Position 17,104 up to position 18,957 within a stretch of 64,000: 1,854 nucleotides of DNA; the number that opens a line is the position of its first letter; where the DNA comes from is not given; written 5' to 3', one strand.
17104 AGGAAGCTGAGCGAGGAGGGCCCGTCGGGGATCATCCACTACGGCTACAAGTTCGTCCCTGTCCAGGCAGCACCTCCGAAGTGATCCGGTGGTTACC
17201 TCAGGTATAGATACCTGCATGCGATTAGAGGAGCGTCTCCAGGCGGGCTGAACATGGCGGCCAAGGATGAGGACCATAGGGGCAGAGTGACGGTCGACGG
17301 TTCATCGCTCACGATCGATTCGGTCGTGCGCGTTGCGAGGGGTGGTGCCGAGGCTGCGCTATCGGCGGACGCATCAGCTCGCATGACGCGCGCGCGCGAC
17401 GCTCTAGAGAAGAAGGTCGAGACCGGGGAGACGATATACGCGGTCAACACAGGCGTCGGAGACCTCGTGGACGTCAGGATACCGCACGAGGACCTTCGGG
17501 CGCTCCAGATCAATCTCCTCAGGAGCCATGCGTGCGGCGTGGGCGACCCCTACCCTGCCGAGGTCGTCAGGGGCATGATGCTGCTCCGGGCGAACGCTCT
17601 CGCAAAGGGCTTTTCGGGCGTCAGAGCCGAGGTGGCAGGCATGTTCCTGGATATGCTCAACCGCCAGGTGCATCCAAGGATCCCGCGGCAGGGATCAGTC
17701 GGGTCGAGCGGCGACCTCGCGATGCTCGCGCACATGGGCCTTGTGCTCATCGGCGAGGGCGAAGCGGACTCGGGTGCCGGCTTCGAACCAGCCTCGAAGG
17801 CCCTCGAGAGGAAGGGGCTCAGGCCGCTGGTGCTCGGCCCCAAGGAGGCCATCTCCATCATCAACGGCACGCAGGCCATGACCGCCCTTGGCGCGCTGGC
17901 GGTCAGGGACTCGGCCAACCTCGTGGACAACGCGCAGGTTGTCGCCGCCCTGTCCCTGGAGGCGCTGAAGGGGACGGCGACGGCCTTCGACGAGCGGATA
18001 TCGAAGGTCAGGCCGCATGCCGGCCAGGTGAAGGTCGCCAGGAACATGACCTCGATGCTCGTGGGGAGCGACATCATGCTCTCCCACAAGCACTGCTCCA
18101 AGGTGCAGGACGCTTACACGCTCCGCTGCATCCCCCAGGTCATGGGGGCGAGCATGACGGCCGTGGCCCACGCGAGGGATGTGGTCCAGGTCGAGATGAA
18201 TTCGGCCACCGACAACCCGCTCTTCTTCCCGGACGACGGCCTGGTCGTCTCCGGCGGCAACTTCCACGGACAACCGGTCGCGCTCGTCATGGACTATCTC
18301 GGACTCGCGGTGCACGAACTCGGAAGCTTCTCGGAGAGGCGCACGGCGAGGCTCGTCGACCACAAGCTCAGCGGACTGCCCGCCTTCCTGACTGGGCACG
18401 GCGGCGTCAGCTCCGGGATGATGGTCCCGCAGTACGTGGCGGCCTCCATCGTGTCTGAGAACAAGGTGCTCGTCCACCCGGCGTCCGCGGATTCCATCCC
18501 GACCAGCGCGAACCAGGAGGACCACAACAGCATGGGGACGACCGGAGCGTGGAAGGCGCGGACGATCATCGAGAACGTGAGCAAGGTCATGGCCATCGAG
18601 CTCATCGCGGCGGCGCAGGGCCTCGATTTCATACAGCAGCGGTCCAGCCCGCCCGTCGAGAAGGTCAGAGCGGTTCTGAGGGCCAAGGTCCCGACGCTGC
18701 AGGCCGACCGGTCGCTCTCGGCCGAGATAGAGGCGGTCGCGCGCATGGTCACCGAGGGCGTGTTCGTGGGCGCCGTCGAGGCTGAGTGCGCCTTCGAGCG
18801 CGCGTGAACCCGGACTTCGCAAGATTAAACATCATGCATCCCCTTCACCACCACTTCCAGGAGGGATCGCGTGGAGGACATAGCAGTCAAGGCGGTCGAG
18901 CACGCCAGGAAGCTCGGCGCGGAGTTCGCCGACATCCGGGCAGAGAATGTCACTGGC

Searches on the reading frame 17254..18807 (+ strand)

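Call 48: search_protein_families(library=pfam, proteins=[window:17254-18807:+], max_evalue=0.00001)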
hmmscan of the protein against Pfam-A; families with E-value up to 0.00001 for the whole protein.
window:17254-18807:+ (517 aa): 1 family
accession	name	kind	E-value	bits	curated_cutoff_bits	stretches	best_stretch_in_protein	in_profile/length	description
PF00221.24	Lyase_aromatic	-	2.5e-189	630.2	27.3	1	19-476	1-465/466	Aromatic amino acid lyase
